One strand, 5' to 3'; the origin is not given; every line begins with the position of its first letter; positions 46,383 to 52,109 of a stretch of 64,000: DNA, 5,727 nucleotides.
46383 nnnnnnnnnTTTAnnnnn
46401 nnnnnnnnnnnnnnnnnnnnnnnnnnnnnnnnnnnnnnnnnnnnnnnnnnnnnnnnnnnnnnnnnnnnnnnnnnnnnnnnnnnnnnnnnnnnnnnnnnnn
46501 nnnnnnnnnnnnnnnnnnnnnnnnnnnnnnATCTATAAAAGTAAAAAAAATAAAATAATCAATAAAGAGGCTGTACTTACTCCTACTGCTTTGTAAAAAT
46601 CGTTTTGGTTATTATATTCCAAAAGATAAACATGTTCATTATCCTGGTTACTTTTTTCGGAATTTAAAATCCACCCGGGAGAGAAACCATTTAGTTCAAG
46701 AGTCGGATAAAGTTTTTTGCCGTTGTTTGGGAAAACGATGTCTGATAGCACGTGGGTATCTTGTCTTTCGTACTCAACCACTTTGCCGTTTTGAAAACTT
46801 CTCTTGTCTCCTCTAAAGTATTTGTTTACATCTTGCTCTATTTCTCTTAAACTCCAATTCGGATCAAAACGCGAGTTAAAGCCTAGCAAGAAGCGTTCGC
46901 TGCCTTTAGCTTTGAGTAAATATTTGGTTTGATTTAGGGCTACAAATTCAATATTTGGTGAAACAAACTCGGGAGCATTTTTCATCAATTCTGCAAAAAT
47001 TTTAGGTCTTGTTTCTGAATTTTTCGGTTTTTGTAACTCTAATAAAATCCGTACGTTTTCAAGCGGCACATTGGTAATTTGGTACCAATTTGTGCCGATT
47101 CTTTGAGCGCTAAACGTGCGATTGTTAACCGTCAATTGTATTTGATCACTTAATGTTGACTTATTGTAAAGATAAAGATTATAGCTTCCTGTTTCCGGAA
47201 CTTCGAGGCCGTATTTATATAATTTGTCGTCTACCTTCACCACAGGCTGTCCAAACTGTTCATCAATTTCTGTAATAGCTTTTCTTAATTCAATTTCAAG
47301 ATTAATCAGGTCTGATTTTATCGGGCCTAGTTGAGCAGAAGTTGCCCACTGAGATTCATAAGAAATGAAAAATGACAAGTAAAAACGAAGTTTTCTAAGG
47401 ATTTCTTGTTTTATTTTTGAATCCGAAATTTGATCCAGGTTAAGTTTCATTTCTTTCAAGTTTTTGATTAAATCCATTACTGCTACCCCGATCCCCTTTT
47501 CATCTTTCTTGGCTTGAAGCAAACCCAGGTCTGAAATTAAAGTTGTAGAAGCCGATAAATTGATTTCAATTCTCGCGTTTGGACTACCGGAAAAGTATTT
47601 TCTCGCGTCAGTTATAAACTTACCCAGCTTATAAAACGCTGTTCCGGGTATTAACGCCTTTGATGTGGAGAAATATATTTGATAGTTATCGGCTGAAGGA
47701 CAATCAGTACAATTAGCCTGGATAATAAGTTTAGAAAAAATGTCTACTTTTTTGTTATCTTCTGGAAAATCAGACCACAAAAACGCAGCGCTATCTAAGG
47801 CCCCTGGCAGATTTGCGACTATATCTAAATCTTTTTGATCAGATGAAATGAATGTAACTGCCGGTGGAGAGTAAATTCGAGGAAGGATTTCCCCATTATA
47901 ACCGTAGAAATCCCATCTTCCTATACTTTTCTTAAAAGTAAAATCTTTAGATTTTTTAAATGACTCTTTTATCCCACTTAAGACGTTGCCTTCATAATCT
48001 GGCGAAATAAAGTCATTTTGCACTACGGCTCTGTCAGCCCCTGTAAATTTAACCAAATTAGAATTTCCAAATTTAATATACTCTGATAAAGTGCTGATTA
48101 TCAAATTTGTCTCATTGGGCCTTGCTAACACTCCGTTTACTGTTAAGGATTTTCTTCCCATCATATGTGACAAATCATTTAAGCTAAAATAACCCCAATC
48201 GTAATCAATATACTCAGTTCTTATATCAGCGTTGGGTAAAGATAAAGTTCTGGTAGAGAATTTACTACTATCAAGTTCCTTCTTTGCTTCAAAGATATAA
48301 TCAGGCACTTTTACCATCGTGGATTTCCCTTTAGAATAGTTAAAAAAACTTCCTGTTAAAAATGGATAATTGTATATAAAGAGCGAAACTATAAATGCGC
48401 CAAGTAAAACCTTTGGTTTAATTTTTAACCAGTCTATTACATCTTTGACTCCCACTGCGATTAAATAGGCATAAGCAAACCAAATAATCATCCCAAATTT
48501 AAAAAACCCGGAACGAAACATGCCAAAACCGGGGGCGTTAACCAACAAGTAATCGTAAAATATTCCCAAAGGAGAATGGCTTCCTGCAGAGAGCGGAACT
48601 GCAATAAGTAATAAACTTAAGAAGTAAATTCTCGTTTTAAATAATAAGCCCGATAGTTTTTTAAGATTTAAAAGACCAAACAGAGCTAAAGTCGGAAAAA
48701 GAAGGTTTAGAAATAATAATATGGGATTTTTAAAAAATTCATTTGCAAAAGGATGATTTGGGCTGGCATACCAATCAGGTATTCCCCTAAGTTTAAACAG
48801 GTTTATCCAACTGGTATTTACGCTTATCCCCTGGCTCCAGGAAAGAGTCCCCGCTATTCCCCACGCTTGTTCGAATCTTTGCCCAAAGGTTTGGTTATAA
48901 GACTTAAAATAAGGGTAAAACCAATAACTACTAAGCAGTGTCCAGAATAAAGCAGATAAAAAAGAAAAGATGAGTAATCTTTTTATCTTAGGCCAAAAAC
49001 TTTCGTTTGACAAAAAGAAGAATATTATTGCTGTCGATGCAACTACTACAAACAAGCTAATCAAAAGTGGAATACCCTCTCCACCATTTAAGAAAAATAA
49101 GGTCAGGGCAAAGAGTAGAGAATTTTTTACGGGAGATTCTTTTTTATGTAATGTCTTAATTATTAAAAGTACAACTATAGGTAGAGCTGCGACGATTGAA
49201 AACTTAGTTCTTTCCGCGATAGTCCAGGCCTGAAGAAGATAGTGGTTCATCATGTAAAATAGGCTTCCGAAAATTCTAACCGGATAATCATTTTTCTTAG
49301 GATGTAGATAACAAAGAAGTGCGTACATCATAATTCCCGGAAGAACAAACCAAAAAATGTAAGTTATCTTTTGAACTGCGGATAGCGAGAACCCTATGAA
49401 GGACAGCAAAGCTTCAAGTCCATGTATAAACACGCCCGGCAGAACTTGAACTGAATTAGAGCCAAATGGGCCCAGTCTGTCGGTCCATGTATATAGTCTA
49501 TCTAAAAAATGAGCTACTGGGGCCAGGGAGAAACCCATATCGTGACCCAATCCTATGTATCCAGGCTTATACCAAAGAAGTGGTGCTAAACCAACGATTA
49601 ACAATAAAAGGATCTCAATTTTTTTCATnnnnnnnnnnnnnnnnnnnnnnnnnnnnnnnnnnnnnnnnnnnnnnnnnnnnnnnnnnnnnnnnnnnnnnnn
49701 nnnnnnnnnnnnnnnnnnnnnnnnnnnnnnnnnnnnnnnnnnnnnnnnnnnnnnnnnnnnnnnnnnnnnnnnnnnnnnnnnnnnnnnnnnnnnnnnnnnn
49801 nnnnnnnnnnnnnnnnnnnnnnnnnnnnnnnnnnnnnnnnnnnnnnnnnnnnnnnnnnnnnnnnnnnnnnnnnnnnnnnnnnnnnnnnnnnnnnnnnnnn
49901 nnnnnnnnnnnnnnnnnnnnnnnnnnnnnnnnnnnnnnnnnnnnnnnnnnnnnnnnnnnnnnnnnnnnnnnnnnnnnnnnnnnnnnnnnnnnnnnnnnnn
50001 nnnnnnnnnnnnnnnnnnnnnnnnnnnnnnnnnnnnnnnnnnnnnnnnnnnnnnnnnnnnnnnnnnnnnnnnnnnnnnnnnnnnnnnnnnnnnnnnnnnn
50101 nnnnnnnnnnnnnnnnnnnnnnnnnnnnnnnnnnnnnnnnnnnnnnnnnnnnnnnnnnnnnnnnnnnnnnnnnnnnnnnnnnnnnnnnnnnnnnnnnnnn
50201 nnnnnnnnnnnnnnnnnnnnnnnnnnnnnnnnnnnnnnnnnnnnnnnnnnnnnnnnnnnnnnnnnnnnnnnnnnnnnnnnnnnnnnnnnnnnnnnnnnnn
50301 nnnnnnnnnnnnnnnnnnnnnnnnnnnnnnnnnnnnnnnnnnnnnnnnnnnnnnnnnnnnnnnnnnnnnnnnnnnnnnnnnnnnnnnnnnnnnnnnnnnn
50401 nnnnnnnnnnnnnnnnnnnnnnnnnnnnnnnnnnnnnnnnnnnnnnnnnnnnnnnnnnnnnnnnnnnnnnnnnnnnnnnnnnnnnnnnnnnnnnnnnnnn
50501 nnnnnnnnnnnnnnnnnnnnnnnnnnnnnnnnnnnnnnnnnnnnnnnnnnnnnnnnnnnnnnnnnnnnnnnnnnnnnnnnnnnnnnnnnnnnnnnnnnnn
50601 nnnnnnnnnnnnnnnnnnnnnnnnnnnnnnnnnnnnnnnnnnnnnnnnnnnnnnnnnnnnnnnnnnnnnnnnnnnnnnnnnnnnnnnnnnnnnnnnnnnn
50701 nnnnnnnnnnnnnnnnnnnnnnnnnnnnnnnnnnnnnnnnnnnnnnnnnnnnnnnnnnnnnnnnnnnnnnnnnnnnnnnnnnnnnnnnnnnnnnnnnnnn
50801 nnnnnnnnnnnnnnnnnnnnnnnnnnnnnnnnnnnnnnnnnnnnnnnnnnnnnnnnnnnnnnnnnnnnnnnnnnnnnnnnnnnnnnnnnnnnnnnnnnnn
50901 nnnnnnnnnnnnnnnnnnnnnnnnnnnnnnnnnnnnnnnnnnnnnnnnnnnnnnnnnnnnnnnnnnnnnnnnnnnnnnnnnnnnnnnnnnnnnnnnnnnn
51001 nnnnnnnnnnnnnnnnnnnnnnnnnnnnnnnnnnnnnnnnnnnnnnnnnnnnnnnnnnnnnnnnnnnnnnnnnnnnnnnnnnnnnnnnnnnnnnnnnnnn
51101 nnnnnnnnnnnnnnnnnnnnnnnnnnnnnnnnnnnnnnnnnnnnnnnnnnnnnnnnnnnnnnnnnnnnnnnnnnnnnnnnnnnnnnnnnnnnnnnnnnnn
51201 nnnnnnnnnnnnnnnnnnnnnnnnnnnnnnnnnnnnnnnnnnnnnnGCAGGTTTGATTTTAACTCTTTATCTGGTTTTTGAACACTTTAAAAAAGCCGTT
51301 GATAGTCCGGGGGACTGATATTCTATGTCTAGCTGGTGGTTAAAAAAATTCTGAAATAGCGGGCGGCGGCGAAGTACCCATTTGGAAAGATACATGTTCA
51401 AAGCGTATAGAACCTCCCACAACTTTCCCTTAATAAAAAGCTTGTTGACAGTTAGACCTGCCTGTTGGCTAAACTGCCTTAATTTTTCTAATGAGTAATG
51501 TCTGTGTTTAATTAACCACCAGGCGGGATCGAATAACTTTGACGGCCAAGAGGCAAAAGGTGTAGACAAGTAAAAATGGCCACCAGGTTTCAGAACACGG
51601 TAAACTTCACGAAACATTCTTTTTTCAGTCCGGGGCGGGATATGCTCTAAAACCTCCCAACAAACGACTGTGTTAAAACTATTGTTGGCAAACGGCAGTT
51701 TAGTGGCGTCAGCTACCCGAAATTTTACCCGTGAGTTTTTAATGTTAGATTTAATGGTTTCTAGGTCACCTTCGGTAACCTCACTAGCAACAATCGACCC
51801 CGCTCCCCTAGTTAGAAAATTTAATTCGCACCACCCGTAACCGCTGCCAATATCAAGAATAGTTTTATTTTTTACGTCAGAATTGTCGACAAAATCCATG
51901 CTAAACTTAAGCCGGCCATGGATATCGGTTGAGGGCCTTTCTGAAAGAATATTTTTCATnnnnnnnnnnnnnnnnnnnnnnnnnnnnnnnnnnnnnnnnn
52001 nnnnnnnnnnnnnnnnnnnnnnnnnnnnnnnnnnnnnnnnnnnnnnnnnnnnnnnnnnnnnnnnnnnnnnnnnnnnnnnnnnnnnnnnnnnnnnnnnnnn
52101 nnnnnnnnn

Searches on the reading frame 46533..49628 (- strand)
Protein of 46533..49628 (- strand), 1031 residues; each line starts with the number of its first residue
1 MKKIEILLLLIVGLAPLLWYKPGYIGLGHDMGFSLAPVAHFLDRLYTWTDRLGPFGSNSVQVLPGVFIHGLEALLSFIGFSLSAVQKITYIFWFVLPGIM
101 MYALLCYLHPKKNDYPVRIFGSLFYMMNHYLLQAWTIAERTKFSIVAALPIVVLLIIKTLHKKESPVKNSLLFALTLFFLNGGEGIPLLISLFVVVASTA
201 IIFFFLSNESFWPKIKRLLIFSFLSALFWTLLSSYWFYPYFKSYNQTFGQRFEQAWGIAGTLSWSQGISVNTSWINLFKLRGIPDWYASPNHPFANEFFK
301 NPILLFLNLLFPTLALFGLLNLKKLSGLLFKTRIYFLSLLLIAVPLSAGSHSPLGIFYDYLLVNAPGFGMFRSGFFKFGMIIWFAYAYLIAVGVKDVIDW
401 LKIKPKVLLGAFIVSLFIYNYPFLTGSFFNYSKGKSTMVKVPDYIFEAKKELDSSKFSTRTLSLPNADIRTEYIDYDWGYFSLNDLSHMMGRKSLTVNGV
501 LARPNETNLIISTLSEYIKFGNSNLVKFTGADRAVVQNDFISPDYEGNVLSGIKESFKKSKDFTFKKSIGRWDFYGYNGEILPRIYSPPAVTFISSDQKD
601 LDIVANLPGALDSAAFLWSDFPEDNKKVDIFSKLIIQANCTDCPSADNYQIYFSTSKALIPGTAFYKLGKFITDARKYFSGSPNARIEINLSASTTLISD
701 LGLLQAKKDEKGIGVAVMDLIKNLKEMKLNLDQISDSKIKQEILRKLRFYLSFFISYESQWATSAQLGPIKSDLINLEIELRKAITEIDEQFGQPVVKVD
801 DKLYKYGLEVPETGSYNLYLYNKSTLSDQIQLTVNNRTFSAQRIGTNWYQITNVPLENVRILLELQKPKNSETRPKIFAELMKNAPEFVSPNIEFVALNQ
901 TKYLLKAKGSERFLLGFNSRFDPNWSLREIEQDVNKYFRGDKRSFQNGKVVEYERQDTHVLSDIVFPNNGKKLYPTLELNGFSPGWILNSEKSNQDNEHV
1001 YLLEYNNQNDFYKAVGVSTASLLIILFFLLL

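Call 4: search_protein_families(library=pfam, proteins=[window:46533-49628:-], max_evalue=0.01)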
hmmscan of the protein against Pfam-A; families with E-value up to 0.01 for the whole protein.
window:46533-49628:- (1031 aa): 0 families

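Call 5: search_protein_families(library=ncbifam, proteins=[window:46533-49628:-], max_evalue=0.01)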
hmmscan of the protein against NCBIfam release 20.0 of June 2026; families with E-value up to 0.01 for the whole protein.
window:46533-49628:- (1031 aa): 0 families

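Call 41: search_solved_structures(query=window:46533-49628:-, max_evalue=10)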
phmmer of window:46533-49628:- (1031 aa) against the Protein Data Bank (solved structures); distinct sequences matched with E-value up to 10: 1.
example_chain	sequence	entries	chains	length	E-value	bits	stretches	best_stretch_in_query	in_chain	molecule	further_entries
4tqt_A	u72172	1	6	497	1.2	9.8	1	530-578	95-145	D-hydantoinase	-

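Call 47: search_solved_structures(query=A3, max_evalue=10)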
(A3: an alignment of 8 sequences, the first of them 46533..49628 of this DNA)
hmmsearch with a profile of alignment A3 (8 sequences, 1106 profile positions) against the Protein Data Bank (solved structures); distinct sequences matched with E-value up to 10: 2.
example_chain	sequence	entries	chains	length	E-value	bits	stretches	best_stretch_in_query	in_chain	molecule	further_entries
4oyd_B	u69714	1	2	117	2.6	8.9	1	720-827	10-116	Computationally designed Inhibitor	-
1jad_A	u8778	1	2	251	8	7.3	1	695-824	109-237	phospholipase C beta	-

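Call 48: search_protein_families(library=pfam, alignment_id=A3, max_evalue=10)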
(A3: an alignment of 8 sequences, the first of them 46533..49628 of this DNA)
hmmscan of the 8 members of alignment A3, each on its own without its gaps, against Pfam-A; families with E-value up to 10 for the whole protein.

A. member 1, window:46533-49628:- (1031 aa): 1 family
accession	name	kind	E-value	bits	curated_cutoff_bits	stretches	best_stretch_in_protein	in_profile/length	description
PF18915.5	DUF5667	-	0.16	12.9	27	1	659-742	2-87/99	Domain of unknown function (DUF5667)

B. families by the number of members that match (of 8 scanned): 8 families
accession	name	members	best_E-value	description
PF18915.5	DUF5667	4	0.0039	Domain of unknown function (DUF5667)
PF11847.13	GT-C_AftD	3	3.5e-07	Alpha-(1->3)-arabinofuranosyltransferase, N-terminal GT-C domain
PF10215.14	Ost4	2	0.096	Oligosaccaryltransferase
PF05934.16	MCLC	1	0.023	Mid-1-related chloride channel (MCLC)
PF25275.1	Golvesin_C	1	0.14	Golvesin C-terminal domain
PF09177.16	STX6_10_61_N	1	0.15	Syntaxin 6/10/61, N-terminal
PF21920.2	Ski7_3rd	1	0.36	Ski7 III domain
PF21605.3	CRLF2-like_D2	1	0.67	Cytokine receptor-like factor 2-like, D2 domain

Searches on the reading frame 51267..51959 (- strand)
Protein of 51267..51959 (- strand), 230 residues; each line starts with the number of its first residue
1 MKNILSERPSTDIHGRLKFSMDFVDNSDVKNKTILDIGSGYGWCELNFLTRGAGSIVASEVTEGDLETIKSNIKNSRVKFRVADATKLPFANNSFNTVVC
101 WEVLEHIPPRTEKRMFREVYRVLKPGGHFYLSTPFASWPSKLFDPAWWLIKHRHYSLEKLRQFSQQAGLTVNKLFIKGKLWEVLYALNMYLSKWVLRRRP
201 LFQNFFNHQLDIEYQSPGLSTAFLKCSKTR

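Call 4: search_protein_families(library=pfam, proteins=[window:51267-51959:-], max_evalue=0.01)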
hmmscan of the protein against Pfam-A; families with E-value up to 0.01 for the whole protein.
window:51267-51959:- (230 aa): 17 families
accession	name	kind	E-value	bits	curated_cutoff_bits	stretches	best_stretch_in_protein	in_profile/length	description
PF13649.12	Methyltransf_25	-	1e-20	74.7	27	1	34-127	1-97/97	Methyltransferase domain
PF08241.18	Methyltransf_11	-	1.4e-19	71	21.2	1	35-131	1-95/95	Methyltransferase domain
PF13489.12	Methyltransf_23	-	1.3e-17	64.5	27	1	28-171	20-161/164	Methyltransferase domain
PF13847.12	Methyltransf_31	-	5.8e-13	49.2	27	1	30-135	3-113/145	Methyltransferase domain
PF08242.18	Methyltransf_12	-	2.5e-09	38.2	30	1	35-129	1-98/98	Methyltransferase domain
PF01209.24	Ubie_methyltran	-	4.5e-08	33.2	20.1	1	27-131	44-151/233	ubiE/COQ5 methyltransferase family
PF05891.18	Methyltransf_PK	-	7.2e-06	26.1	27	1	10-190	32-215/218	AdoMet dependent proline di-methyltransferase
PF02353.26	CMAS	-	1.6e-05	24.8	27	1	32-133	64-166/273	Mycolic acid cyclopropane synthetase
PF06325.19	PrmA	-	0.00014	22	22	1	14-132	145-259/296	Ribosomal protein L11 methyltransferase (PrmA)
PF01739.24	CheR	-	0.0002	21.3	27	1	63-131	106-173/195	CheR methyltransferase, SAM binding domain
PF05175.20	MTS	-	0.00023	21.3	23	1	30-131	31-138/170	Methyltransferase small domain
PF03141.22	Methyltransf_29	-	0.0021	17.2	23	1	82-135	169-221/506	Putative S-adenosyl-L-methionine-dependent methyltransferase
PF08003.17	Methyltransf_9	-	0.0031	17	23.8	1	27-131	112-217/315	Protein of unknown function (DUF1698)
PF03602.21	Cons_hypoth95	-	0.006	16.7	24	1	8-79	22-90/182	Conserved hypothetical protein 95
PF20922.3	Anamorsin_N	-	0.0061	16.7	27.1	1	77-135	33-91/163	Anamorsin, N-terminal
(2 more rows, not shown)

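Call 5: search_protein_families(library=ncbifam, proteins=[window:51267-51959:-], max_evalue=0.01)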
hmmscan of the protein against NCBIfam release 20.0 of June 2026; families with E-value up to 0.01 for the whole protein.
window:51267-51959:- (230 aa): 45 families (the best 25 are shown)
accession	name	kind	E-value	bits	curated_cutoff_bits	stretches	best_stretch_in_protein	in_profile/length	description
NF041255.1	mycofact_MftM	equivalog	9.5e-13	48.1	200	1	29-124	138-234/289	mycofactocin oligosaccharide methyltransferase MftM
NF045823.1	PthPhpthDimycoMt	equivalog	2.6e-12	46.5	300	1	26-167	62-207/256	phthiotriol/phenolphthiotriol dimycocerosates methyltransferase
NF045667.1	MTase_DVU1556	equivalog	8.9e-12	44.9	155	1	30-173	22-164/213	DVU_1556 family methyltransferase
NF045825.1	FAmtase_mtf2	equivalog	2.1e-11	43.6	400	1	26-166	54-198/248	fatty-acid O-methyltransferase Mtf2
NF041536.1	ArsM_DUF2284_UU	exception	3.2e-11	42.3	575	1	31-132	77-181/459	arsenite methyltransferase/DUF2284 domain selenoprotein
NF047649.1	MTase_UXPK_star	exception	4.9e-11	42.2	460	1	32-132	79-182/283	methyltransferase/UXPK-star double selenoprotein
NF041537.1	ArsM_AhpD_UU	exception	4.9e-11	42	510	1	30-131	76-180/345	arsenite methyltransferase/AhpD domain selenoprotein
TIGR01983.1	UbiG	equivalog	5.8e-11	42.1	102.95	1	25-133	44-153/228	bifunctional 2-polyprenyl-6-hydroxyphenol methylase/3-demethylubiquinol 3-O-methyltransferase UbiG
TIGR02072.1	BioC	equivalog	7.3e-11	42.3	184.95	1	26-134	29-135/244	malonyl-ACP O-methyltransferase BioC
TIGR01934.1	MenG_MenH_UbiE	subfamily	1e-10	41.3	158.35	1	27-131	35-141/223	ubiquinone/menaquinone biosynthesis methyltransferase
NF043040.1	corrin_prot_MT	hypoth_equivalog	2.5e-10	40.1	180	1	27-130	38-146/216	corrinoid protein-associated methyltransferase CpaM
NF001241.0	PRK00216.1-2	equivalog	3e-10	40.1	327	1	31-132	52-148/231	demethylmenaquinone methyltransferase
NF008823.0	PRK11873.1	subfamily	1e-09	38.3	263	1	32-132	79-182/272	arsenite methyltransferase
NF001240.0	PRK00216.1-1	equivalog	9.3e-09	34.7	378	1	23-130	55-167/251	bifunctional demethylmenaquinone methyltransferase/2-methoxy-6-polyprenyl-1,4-benzoquinol methylase UbiE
NF045882.1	PLipidMtase_Leg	equivalog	3.6e-08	33.4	390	1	18-137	30-149/207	phospholipid N-methyltransferase PmtA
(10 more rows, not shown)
